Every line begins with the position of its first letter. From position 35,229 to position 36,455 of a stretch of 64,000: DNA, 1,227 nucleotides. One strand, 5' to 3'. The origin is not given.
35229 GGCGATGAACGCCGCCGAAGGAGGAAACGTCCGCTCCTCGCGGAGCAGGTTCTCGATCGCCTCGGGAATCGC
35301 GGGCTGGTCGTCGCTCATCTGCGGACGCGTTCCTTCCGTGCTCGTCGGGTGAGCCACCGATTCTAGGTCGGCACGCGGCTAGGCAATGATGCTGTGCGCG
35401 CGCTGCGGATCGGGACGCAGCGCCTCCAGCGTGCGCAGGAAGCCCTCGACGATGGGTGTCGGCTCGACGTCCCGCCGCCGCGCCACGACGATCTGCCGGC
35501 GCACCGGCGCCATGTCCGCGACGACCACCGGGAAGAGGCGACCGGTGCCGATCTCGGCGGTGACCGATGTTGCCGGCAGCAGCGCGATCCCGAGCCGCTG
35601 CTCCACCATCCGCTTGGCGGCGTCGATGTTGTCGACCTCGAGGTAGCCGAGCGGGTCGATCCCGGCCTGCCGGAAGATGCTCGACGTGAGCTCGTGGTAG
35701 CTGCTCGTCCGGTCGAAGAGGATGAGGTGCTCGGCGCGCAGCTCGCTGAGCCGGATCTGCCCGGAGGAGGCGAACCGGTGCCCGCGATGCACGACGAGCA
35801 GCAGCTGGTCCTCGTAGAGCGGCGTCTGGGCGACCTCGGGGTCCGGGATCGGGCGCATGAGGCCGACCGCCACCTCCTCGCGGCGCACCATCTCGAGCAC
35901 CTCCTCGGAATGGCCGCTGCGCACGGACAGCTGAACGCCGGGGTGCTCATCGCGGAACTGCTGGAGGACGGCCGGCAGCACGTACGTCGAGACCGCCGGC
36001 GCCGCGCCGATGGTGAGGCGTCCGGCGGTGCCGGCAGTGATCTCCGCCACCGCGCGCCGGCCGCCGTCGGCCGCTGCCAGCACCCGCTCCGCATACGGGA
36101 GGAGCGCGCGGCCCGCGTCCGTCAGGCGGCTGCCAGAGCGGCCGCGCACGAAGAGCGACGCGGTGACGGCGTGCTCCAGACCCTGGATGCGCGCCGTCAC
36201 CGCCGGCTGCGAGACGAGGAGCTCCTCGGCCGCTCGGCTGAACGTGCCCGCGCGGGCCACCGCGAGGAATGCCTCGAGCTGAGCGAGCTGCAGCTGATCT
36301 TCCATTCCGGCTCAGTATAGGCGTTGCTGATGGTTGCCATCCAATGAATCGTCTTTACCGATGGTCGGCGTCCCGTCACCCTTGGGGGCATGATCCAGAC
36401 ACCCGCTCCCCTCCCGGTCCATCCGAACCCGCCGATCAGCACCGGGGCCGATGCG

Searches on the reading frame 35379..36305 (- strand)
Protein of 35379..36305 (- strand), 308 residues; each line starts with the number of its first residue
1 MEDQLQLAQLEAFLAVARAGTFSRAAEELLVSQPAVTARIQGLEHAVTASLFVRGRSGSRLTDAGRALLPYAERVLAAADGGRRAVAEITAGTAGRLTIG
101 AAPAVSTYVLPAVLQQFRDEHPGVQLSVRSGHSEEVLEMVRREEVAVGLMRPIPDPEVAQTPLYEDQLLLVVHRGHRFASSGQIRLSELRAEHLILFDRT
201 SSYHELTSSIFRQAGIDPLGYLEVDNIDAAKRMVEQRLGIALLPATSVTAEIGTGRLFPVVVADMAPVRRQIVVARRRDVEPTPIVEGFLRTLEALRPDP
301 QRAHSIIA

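Call 40: search_protein_families(library=pfam, proteins=[window:35379-36305:-], max_evalue=0.0001)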
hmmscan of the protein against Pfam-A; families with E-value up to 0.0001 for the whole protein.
window:35379-36305:- (308 aa): 3 families
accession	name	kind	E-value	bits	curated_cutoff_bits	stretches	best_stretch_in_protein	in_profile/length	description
PF03466.25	LysR_substrate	-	4e-48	164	28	1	92-294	3-205/209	LysR substrate binding domain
PF00126.33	HTH_1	-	2.1e-18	66.4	26.6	1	7-66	1-60/60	Bacterial regulatory helix-turn-helix protein, lysR family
PF12849.12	PBP_like_2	-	3.3e-05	24.2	27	1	89-150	4-64/267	PBP superfamily domain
